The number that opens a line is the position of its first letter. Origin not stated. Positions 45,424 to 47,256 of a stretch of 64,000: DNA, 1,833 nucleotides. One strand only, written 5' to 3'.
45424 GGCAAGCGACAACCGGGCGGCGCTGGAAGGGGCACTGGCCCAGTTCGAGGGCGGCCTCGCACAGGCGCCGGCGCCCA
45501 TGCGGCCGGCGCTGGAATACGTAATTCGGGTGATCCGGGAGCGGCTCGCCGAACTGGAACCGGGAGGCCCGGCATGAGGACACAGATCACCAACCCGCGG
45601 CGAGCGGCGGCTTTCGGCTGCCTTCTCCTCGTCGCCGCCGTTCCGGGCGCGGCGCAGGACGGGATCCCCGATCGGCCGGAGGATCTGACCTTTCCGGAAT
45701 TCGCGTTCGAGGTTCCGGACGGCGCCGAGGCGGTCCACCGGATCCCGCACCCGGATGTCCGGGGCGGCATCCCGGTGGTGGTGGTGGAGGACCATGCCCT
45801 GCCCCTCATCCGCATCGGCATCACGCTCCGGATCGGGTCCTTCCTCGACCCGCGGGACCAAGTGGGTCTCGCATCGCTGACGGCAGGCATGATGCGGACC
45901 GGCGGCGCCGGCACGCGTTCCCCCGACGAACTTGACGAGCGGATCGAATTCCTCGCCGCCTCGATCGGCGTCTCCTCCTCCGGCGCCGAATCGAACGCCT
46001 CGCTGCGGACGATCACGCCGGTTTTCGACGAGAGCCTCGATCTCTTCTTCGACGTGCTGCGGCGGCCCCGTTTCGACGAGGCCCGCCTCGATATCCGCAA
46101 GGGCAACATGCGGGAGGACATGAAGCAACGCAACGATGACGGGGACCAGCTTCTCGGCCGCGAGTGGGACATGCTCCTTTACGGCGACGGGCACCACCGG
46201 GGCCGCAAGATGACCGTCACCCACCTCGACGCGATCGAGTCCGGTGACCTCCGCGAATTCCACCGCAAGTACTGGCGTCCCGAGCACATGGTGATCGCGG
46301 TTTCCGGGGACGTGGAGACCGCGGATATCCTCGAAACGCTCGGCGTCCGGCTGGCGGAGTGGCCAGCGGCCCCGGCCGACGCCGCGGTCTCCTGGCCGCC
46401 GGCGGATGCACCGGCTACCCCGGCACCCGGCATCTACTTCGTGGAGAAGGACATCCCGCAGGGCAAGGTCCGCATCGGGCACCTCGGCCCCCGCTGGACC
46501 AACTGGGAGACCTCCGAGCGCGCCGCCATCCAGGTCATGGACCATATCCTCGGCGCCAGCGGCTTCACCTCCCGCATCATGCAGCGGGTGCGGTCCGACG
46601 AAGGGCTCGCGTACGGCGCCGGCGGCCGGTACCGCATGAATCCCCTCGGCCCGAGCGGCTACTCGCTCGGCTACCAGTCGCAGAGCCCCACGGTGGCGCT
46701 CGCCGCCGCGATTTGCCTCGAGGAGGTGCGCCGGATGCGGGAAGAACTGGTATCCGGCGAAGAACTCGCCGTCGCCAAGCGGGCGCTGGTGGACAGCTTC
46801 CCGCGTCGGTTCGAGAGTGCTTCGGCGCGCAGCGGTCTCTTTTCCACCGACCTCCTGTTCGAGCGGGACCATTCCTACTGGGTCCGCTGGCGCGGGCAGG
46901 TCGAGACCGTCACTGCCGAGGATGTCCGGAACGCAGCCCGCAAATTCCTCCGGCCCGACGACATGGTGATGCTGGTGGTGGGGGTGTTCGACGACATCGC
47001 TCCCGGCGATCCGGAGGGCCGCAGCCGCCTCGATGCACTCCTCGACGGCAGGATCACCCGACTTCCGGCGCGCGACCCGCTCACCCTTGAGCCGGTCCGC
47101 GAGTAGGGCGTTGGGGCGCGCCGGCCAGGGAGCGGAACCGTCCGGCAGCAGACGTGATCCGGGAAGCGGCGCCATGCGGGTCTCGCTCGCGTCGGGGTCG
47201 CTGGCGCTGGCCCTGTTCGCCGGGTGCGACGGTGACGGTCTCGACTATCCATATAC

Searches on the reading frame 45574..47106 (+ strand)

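Call 49: search_protein_families(library=ncbifam, proteins=[window:45574-47106:+], max_evalue=1e-10)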
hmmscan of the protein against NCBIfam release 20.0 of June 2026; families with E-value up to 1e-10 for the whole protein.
window:45574-47106:+ (510 aa): 1 family
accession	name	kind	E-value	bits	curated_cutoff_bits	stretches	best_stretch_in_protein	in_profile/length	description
NF047422.1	YfmF_fam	equivalog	1.9e-15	56.7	285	1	144-458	91-401/412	EF-P 5-aminopentanol modification-associated protein YfmF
